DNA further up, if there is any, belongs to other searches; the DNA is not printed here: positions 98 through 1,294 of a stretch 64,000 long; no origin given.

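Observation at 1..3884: Mosaic same-strand gene string: MTase tail, low-GC DUF4238, PhyH dioxygenase, low-GC EVE-nuclease, second PhyH 3' copy (candidate composite DNA-modification/defence locus)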

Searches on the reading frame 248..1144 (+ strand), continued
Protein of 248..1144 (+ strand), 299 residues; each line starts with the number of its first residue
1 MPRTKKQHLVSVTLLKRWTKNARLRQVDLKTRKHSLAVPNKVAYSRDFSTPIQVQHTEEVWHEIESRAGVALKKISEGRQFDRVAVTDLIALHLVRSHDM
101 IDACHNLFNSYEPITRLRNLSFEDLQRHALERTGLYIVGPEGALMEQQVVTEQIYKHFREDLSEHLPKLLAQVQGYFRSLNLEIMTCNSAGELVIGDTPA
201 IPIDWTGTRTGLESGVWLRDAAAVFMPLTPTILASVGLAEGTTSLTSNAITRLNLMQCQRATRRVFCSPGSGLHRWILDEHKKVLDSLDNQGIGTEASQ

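Call 47: search_protein_families(library=pfam, proteins=[L001:4152-7154:+, L001:7154-9976:+, L001:372-827:+, L001:805-2295:+, L001:2501-3007:+], max_evalue=0.001)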
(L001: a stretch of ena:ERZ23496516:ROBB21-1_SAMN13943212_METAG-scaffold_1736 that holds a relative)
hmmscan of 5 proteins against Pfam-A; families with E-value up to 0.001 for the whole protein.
L001:4152-7154:+ (1001 aa): 1 family
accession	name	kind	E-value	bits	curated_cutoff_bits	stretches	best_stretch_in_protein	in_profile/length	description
PF04851.21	ResIII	-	3.6e-09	37.2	22.5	1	143-302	13-141/164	Type III restriction enzyme, res subunit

L001:7154-9976:+ (941 aa): 4 families
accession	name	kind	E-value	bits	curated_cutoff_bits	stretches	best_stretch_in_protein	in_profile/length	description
PF01555.25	N6_N4_Mtase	-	2.4e-28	100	26.7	1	216-540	1-218/221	DNA methylase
PF14520.12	HHH_5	-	3.5e-05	24.6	27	1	15-62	4-52/57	Helix-hairpin-helix domain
PF00633.29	HHH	-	0.00016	21.7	24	0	39-62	5-28/30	Helix-hairpin-helix motif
PF12826.13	HHH_2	-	0.00076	20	27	0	20-63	10-53/64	Helix-hairpin-helix motif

L001:372-827:+ (152 aa): 1 family
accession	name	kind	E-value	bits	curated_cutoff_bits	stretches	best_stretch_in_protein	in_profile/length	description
PF14464.11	Prok-JAB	-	9.7e-07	29.1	25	1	63-101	53-92/114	Prokaryotic homologs of the JAB domain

L001:805-2295:+ (497 aa): 1 family
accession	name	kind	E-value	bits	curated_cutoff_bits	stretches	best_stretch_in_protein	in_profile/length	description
PF00899.27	ThiF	-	0.00071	19.2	28.1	0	201-247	20-64/238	ThiF family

L001:2501-3007:+ (169 aa): 0 families

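Call 60: find_encoding_contigs(protein=P0126, flank=10000, max_places=2)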
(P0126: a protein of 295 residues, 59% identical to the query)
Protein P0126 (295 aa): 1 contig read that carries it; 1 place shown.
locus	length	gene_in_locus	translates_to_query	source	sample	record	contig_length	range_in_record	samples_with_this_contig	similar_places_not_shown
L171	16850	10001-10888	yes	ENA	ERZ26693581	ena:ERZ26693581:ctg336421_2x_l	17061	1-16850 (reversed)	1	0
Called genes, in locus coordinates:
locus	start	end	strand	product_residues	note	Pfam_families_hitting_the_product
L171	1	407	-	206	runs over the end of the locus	?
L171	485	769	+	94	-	-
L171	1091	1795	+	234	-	PF04851:ResIII, PF00176:SNF2-rel_dom, PF00270:DEAD (weak)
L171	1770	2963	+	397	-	PF00271:Helicase_C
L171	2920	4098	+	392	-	PF13020:NOV_C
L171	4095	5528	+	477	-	-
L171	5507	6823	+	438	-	-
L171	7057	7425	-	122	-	-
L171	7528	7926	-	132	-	-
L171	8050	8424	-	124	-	-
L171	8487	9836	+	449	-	PF03793:PASTA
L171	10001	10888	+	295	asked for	PF14022:DUF4238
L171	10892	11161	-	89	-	-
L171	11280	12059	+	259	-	PF00069:Pkinase, PF07714:PK_Tyr_Ser-Thr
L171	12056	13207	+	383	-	-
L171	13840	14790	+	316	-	PF00174:Oxidored_molyb, PF03404:Mo-co_dimer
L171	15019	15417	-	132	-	-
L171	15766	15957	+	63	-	PF09954:DUF2188 (weak)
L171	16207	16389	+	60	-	-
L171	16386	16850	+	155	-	?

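Call 61: find_encoding_contigs(protein=P0127, flank=10000, max_places=2)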
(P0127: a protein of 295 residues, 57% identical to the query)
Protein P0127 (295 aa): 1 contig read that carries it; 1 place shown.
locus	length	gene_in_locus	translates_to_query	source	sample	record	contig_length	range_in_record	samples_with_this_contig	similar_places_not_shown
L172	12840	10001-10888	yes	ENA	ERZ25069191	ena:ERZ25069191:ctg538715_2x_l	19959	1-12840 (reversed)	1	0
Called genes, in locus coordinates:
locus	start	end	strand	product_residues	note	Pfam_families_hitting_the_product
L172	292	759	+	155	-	-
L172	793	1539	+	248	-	-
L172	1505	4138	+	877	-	PF00271:Helicase_C, PF13020:NOV_C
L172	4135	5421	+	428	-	-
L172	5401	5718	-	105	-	-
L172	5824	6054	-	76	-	-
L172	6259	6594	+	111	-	-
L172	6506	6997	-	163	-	-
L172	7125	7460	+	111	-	-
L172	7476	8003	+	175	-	-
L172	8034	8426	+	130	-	-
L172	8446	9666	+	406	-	-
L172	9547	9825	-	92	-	-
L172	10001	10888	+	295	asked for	PF14022:DUF4238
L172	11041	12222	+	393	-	PF13365:Trypsin_2 (weak)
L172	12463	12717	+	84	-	-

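Call 64: predict_structure(alignment_id=A5)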
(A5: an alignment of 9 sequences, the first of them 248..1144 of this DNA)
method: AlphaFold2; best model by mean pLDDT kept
length: 299 residues; sequences in the alignment: 9
mean_pLDDT: 61.7   pTM: 0.57
mean pLDDT of the five models: 61.7, 43.5, 42.6, 42.1, 35.9
residues with pLDDT >= 90: 0; 70-90: 115; 50-70: 109; < 50: 75
segments of 3 or more residues with pLDDT < 50: 1-55, 107-114, 291-299
pLDDT, mean of each block of 10 residues (from residue 1): 33 42 42 36 27 52 76 80 82 66 50 53 72 67 68 60 66 72 75 69 76 68 78 74 72 71 59 68 52 42
secondary structure, 60 per line:
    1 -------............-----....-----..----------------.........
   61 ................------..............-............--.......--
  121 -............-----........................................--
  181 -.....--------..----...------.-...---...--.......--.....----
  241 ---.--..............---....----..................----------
elements in order: H8-19 E25-28 H52-76 H83-96 H98-109 H112-118 H122-133 H139-178 E182-186 E201-203 E223-229 E232-236 H247-260 E264-267 H272-289

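Call 68: fold_search(model_id=the predicted structure, library=pdb)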
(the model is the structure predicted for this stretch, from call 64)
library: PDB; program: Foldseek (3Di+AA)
matches with E <= 10: 98; with E <= 0.001: 0
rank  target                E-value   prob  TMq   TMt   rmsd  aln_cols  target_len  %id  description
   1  6o58_C                9.7e-01  0.04  0.09  0.10  28.8       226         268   13  Human MCU-EMRE complex, dimer of channel (released 2019-05-22)
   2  4kl1_A                1.6e+00  0.01  0.09  0.12  20.5       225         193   12  HCN4 CNBD in complex with cGMP (released 2014-04-30)
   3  6b9t_E                1.6e+00  0.01  0.06  0.05  11.9        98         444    8  Crystal structure of MPnS with substrate 2-hydroxyethylphosphonate (2-HEP) and Fe(II) bound (released 2017-12-20)
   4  6b9t_D                1.6e+00  0.01  0.06  0.05  11.9        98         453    8  Crystal structure of MPnS with substrate 2-hydroxyethylphosphonate (2-HEP) and Fe(II) bound (released 2017-12-20)
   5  4cs7_A                2.2e+00  0.04  0.12  0.19  16.8       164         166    8  Crystal structure of the asymmetric human metapneumovirus M2-1 tetramer, form 1 (released 2014-05-28)
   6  5m85                  2.2e+00  0.03  0.10  0.17  13.2       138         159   14  Three-dimensional structure of the intermediate state of GAF3 from Slr1393 of Synechocystis sp. PCC6803 (released 2017-12-20)
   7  6k7x_A                2.2e+00  0.02  0.10  0.11  25.5       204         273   13  Human MCU-EMRE complex (released 2020-09-09)
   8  6b9t_B                2.5e+00  0.01  0.06  0.05  11.9        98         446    8  Crystal structure of MPnS with substrate 2-hydroxyethylphosphonate (2-HEP) and Fe(II) bound (released 2017-12-20)
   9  2gnx                  2.6e+00  0.01  0.13  0.11  21.3       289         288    9  X-ray structure of a hypothetical protein from Mouse Mm.209172 (released 2006-05-02)
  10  5m82                  2.8e+00  0.03  0.10  0.17  12.3       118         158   14  Three-dimensional structure of the photoproduct state of GAF3 from Slr1393 of Synechocystis sp. PCC6803 (released 2017-12-20)
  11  4hwh_B                3.0e+00  0.08  0.11  0.35  14.0       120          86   17  Crystal structure of ATBAG4 (released 2013-05-29)
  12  6wdn_C                3.0e+00  0.03  0.10  0.15  15.7       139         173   13  Cryo-EM structure of mitochondrial calcium uniporter holocomplex in low Ca2+ (released 2020-05-27)
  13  6b9t_A                3.0e+00  0.01  0.06  0.05  11.9        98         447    8  Crystal structure of MPnS with substrate 2-hydroxyethylphosphonate (2-HEP) and Fe(II) bound (released 2017-12-20)
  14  6oqc_A                3.2e+00  0.04  0.12  0.21  17.2       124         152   16  Crystal structure of Mcl1 with inhibitor 9 (released 2019-05-15)
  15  8ure_A                3.3e+00  0.02  0.12  0.09  21.2       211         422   12  CryoEM Structure of Allosterically Switchable De Novo Protein sr312, in Open State with Effector Peptide (released 2024-08-14)
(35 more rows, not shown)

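Call 75: search_protein_families(library=pfam, proteins=[L090:11056-12027:-], max_evalue=0.001)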
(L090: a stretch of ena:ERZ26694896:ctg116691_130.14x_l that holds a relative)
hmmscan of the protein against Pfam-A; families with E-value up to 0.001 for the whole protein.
L090:11056-12027:- (324 aa): 0 families

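Call 81: search_dna_similar(query=window:248-1144:+, collection=plasmids, mode=protein, max_evalue=0.001, max_rows=15)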
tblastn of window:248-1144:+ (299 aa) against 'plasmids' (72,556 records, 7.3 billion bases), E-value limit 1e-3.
Records with a match: 9; places in all: 9; records where one place covers at least 80% of the query: 8.
Best place of each record, by identity: <60% 9.
By first word of the organism name: Streptomyces 7; Kitasatospora 1; Paenarthrobacter 1.
By predicted mobility (MOB-suite, as given by PLSDB): non-mobilizable 7; mobilizable 2.
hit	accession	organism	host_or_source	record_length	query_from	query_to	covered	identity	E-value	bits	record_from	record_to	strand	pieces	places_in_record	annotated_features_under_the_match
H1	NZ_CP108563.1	Kitasatospora purpeofusca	-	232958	2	292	97%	27.6%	7e-13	76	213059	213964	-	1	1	DUF4238 domain-containing protein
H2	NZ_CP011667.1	Streptomyces sp. Mg1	-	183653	7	271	89%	29.2%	3e-19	95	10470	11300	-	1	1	DUF4238 domain-containing protein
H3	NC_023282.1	Streptomyces sp. FR1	-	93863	3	277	92%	27.9%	3e-12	74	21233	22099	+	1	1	DUF4238 domain-containing protein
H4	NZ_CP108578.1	Streptomyces goshikiensis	-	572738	7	273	89%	28.4%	4e-21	100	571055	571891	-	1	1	DUF4238 domain-containing protein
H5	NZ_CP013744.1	Streptomyces sp. CdTB01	soil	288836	4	280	93%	27.1%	1e-16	87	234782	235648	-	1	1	DUF4238 domain-containing protein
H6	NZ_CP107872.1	Streptomyces virginiae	-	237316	7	280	92%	26.2%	1e-14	81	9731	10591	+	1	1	DUF4238 domain-containing protein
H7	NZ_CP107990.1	Streptomyces canus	-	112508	7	280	92%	25.9%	1e-11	72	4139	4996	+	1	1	DUF4238 domain-containing protein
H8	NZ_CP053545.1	Paenarthrobacter sp. YJN-5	cell culture,soil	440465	4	273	90%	25.2%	3e-13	77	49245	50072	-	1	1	DUF4238 domain-containing protein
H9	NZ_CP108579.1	Streptomyces goshikiensis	-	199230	7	142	45%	32.9%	2e-6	57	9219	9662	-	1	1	DUF4238 domain-containing protein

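Call 82: get_annotated_region(hit=H2, flank=7000)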
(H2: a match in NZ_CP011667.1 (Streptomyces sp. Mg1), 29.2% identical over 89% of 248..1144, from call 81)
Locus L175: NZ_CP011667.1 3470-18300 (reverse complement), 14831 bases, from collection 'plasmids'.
description: Streptomyces sp. Mg1 plasmid pSMg1-3, complete sequence
organism: Streptomyces sp. Mg1 (NCBI taxid 465541)
taxonomy: Bacteria; Actinomycetota; Actinomycetes; Kitasatosporales; Streptomycetaceae; Streptomyces; Streptomyces sp. Mg1
host: -; source: -; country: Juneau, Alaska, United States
typing (MOB-suite, as given by PLSDB): non-mobilizable
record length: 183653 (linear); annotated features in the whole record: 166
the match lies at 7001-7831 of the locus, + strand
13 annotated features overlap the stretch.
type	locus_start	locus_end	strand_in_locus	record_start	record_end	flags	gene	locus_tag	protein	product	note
CDS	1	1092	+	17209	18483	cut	-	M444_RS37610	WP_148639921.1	MFS transporter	GO:0055085 - transmembrane transport [Evidence IEA]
CDS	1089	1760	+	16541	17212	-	-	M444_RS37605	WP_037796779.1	2OG-Fe(II) oxygenase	-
CDS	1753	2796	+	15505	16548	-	rsgA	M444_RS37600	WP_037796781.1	ribosome small subunit-dependent GTPase A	GO:0006412 - translation [Evidence IEA]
CDS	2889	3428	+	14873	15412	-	-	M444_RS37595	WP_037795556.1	carboxymuconolactone decarboxylase family protein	-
CDS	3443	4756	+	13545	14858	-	-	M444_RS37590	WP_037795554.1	MFS transporter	GO:0055085 - transmembrane transport [Evidence IEA]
CDS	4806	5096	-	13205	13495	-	-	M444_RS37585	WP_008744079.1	DUF4287 domain-containing protein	-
CDS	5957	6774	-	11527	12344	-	-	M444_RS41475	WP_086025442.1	IS5 family transposase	-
CDS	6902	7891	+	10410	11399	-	-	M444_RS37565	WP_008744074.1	DUF4238 domain-containing protein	-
CDS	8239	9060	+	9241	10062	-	-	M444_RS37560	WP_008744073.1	PIN domain-containing protein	-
CDS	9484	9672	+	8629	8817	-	-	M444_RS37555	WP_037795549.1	hypothetical protein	-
CDS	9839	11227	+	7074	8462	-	-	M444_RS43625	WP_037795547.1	ATP-binding protein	-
CDS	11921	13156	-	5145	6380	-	-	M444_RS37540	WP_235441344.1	M48 family metallopeptidase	-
CDS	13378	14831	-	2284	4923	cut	-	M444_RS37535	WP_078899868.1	DEAD/DEAH box helicase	-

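Call 83: get_annotated_region(hit=H5, flank=7000)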
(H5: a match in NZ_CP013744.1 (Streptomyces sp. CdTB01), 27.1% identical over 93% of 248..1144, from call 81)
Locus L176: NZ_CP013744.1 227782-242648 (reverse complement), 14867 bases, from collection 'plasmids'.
description: Streptomyces sp. CdTB01 plasmid unnamed, complete sequence
organism: Streptomyces sp. CdTB01 (NCBI taxid 1725411)
taxonomy: Bacteria; Actinomycetota; Actinomycetes; Kitasatosporales; Streptomycetaceae; Streptomyces; Streptomyces sp. CdTB01
host: -; source: soil; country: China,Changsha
typing (MOB-suite, as given by PLSDB): non-mobilizable; replicon rep_cluster_14
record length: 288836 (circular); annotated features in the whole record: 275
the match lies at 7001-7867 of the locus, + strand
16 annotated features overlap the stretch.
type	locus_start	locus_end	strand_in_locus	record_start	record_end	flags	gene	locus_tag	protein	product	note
CDS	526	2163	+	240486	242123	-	-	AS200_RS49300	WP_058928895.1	hypothetical protein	-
CDS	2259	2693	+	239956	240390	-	-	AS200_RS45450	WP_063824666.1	hypothetical protein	-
CDS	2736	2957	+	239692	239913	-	-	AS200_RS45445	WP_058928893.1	hypothetical protein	-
CDS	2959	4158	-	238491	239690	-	-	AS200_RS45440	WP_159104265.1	zinc-ribbon domain-containing protein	-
CDS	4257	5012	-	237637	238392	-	-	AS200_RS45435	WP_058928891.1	hypothetical protein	-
CDS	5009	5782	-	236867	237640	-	-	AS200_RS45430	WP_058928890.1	hypothetical protein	-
CDS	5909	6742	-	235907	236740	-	-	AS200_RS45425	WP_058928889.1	hypothetical protein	-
CDS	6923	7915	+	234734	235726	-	-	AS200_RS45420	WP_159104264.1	DUF4238 domain-containing protein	-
CDS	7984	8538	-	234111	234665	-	-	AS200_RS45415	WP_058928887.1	hypothetical protein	-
CDS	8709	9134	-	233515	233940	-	-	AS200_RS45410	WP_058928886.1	hypothetical protein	-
CDS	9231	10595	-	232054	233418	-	-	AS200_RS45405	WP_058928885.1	hypothetical protein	-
CDS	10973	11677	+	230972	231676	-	-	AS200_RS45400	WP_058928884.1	GNAT family N-acetyltransferase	-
CDS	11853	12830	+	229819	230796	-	-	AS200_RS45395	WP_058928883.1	hypothetical protein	-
CDS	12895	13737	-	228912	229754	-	-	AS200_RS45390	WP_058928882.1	hypothetical protein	-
CDS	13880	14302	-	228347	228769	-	-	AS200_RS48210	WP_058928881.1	hypothetical protein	-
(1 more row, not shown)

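Call 84: get_annotated_region(hit=H8, flank=7000)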
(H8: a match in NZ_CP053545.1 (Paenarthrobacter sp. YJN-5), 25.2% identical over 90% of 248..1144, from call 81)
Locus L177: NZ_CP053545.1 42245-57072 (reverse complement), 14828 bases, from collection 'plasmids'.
description: Paenarthrobacter sp. YJN-5 plasmid pYJN5-1, complete sequence
organism: Paenarthrobacter sp. YJN-5 (NCBI taxid 2735316)
taxonomy: Bacteria; Actinomycetota; Actinomycetes; Micrococcales; Micrococcaceae; Paenarthrobacter; Paenarthrobacter sp. YJN-5
host: -; source: cell culture,soil; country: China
typing (MOB-suite, as given by PLSDB): non-mobilizable
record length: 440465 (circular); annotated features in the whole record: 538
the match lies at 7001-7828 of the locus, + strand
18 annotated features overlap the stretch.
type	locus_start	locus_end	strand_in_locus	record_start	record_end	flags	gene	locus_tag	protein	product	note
CDS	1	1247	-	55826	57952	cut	nrdE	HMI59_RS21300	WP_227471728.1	class 1b ribonucleoside-diphosphate reductase subunit alpha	GO:0006260 - DNA replication [Evidence IEA]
CDS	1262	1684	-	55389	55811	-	nrdI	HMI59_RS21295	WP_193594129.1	class Ib ribonucleoside-diphosphate reductase assembly flavoprotein NrdI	GO:0009263 - deoxyribonucleotide biosynthetic process [Evidence IEA]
CDS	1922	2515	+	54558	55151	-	-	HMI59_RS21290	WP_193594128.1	hypothetical protein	-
CDS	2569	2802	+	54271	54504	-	-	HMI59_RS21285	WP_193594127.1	hypothetical protein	-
CDS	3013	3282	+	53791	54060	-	-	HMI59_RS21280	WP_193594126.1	hypothetical protein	-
CDS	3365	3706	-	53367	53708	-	-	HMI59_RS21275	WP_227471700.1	hypothetical protein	-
CDS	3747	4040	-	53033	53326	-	-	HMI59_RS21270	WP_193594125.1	hypothetical protein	-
CDS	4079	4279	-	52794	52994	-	-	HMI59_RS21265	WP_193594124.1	hypothetical protein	-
CDS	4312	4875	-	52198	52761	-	-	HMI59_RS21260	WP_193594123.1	exonuclease domain-containing protein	-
CDS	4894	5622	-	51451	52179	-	-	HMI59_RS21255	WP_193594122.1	HNH endonuclease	-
CDS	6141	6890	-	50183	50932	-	-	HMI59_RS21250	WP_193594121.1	DUF2958 domain-containing protein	-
CDS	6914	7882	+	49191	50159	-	-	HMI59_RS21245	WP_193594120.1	DUF4238 domain-containing protein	-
CDS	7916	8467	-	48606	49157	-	-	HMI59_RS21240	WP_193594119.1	hypothetical protein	-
CDS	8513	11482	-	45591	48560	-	-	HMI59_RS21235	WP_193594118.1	sigma-70 family RNA polymerase sigma factor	GO:0006352 - DNA-templated transcription initiation [Evidence IEA]; GO:0006355 - regulation of DNA-templated ...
CDS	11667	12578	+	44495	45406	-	-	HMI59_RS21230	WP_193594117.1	hypothetical protein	-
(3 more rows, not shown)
